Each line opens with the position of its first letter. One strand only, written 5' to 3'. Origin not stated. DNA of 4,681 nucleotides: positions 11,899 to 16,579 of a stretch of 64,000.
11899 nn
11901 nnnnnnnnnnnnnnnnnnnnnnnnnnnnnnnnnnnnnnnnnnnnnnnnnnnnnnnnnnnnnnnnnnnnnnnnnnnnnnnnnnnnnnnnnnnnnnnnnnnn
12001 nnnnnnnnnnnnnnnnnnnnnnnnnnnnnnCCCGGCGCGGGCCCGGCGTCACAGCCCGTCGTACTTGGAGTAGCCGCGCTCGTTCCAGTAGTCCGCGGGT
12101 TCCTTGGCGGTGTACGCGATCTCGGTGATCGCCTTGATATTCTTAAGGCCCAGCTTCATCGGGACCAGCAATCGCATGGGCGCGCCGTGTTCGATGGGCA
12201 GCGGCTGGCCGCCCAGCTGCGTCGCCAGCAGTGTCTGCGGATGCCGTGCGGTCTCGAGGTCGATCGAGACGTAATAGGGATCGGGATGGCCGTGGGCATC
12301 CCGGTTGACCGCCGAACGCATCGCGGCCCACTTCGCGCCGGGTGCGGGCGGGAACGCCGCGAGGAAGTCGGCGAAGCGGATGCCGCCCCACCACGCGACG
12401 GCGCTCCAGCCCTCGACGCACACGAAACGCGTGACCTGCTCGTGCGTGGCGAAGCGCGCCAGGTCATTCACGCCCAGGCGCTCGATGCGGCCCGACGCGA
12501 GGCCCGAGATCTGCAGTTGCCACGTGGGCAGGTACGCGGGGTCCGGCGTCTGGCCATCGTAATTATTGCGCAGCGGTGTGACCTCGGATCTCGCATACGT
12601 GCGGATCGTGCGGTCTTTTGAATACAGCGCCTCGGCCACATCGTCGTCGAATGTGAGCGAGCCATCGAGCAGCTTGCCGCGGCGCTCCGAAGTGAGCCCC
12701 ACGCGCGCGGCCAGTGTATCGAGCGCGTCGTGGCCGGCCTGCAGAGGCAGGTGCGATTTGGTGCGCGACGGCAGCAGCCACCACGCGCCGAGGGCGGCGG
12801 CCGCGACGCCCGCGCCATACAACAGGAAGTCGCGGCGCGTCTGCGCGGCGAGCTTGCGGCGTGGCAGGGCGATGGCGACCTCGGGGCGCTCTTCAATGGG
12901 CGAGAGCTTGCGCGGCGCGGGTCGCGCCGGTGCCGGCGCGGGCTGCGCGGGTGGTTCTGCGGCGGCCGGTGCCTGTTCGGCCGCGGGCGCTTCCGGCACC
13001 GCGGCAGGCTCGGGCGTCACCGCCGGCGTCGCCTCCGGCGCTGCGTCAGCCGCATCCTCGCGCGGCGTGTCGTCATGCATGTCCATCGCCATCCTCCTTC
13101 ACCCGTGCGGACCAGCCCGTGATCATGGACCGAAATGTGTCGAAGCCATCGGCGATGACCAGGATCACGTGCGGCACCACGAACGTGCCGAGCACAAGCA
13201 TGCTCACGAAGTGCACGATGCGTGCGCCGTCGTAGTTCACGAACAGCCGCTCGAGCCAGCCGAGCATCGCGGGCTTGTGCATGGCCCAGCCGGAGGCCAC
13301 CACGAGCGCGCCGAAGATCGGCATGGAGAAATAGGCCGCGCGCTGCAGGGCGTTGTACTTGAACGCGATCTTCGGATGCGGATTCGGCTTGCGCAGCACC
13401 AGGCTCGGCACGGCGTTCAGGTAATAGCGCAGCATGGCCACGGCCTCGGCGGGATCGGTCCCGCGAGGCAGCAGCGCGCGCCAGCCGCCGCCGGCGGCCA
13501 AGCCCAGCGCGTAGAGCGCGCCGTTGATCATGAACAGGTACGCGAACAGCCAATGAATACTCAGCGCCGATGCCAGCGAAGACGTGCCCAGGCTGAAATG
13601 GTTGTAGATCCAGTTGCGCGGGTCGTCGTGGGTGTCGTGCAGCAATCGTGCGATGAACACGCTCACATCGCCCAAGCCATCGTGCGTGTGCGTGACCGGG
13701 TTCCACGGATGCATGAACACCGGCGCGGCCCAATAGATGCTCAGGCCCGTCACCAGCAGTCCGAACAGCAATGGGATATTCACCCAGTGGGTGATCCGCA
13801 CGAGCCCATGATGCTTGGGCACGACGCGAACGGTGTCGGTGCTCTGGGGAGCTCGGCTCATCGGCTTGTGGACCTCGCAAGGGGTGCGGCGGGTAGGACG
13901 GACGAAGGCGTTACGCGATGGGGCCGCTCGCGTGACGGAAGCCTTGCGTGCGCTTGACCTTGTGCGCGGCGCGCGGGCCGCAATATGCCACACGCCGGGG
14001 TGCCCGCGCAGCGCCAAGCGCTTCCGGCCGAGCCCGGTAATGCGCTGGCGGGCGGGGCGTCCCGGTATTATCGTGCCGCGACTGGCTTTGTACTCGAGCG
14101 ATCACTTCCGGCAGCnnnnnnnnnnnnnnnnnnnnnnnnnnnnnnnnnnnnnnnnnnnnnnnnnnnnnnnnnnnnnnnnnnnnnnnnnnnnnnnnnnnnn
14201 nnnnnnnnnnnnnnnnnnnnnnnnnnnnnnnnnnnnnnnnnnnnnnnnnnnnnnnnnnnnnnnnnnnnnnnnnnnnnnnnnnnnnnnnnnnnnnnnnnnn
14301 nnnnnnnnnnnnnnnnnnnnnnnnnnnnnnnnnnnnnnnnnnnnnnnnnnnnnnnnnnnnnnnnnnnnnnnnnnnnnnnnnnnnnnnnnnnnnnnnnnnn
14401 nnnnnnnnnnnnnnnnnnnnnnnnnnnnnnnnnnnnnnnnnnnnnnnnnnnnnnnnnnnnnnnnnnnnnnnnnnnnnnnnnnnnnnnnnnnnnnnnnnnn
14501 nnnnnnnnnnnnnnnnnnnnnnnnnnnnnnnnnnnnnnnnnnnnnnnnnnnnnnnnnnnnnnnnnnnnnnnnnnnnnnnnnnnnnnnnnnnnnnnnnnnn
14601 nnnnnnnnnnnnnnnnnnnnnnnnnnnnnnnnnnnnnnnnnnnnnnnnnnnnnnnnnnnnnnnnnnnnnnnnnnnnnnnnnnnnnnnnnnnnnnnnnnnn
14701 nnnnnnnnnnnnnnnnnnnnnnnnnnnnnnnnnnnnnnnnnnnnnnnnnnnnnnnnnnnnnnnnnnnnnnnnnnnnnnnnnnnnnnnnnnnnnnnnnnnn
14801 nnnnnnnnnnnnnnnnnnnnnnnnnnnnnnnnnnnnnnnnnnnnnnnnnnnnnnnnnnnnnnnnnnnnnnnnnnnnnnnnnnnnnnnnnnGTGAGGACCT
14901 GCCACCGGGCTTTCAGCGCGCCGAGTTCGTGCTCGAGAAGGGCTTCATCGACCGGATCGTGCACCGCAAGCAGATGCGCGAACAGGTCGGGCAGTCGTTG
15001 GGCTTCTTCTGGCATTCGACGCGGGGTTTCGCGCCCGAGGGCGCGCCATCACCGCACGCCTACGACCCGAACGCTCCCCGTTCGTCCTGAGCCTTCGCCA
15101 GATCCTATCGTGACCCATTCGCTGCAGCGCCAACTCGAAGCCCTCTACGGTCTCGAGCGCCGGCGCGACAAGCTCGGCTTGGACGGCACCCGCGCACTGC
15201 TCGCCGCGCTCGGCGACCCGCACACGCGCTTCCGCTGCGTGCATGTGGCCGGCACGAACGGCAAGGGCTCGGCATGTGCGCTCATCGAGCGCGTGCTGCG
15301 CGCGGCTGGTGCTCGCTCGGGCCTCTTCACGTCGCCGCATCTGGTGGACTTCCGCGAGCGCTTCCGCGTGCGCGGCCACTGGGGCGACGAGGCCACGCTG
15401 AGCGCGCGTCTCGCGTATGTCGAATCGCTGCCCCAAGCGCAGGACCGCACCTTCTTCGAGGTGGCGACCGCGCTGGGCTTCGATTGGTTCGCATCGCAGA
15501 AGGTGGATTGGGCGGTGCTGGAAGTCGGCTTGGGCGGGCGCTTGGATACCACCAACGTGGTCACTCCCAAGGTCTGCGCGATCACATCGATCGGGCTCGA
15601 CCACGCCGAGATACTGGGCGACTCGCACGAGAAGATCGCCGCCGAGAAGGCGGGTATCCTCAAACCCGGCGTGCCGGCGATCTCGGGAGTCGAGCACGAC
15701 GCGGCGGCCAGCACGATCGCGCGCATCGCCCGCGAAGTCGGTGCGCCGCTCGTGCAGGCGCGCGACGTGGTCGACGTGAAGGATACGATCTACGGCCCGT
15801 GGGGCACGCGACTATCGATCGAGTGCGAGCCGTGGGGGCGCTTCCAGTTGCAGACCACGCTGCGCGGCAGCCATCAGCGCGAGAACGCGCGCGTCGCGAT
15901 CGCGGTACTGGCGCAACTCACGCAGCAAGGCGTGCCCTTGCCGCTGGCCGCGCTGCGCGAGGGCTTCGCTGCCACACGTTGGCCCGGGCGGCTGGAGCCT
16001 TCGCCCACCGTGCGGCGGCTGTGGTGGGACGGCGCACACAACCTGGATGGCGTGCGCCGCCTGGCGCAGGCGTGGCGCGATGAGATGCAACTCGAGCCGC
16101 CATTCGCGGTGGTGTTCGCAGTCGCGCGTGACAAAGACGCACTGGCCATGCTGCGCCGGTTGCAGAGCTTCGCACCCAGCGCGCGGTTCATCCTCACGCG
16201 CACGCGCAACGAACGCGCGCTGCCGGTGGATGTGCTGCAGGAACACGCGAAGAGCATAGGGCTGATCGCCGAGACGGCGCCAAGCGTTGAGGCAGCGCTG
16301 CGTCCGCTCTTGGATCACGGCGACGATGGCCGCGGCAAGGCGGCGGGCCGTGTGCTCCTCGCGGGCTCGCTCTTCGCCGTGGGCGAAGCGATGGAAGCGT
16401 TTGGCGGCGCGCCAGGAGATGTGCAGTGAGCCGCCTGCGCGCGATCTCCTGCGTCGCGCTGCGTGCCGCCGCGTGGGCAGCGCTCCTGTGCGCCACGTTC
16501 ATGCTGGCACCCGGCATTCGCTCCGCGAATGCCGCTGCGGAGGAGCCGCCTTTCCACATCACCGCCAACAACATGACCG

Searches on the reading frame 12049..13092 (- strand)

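Call 7: search_protein_families(library=pfam, proteins=[window:12049-13092:-], max_evalue=0.001)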
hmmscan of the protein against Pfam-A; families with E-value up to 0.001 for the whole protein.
window:12049-13092:- (347 aa): 1 family
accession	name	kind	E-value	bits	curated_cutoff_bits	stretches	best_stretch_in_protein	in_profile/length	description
PF00174.25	Oxidored_molyb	-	4e-29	101.8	24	1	188-336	9-169/169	Oxidoreductase molybdopterin binding domain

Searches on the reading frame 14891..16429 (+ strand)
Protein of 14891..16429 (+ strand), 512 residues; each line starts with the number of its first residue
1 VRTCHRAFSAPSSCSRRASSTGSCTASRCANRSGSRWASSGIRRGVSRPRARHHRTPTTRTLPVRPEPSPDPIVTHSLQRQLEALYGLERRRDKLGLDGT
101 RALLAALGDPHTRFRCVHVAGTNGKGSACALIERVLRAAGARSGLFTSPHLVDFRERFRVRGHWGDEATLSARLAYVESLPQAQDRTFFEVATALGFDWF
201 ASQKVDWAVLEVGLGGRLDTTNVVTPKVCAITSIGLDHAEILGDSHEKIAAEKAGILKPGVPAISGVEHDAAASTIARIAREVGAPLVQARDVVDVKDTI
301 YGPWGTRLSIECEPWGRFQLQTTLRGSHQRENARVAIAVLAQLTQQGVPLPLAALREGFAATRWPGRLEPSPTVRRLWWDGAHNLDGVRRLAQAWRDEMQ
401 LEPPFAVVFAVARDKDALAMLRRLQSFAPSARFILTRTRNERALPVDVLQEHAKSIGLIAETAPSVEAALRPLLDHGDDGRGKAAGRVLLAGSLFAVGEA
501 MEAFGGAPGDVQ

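Call 42: search_protein_families(library=pfam, proteins=[window:14891-16429:+], max_evalue=0.0001)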
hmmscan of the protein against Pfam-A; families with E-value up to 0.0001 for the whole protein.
window:14891-16429:+ (512 aa): 2 families
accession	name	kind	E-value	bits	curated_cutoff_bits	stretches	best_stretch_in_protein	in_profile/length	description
PF08245.18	Mur_ligase_M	-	5.2e-12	46.6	24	1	119-339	1-199/200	Mur ligase middle domain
PF02875.26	Mur_ligase_C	-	1.8e-06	29.2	28.4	1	367-493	2-126/127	Mur ligase, glutamate ligase domain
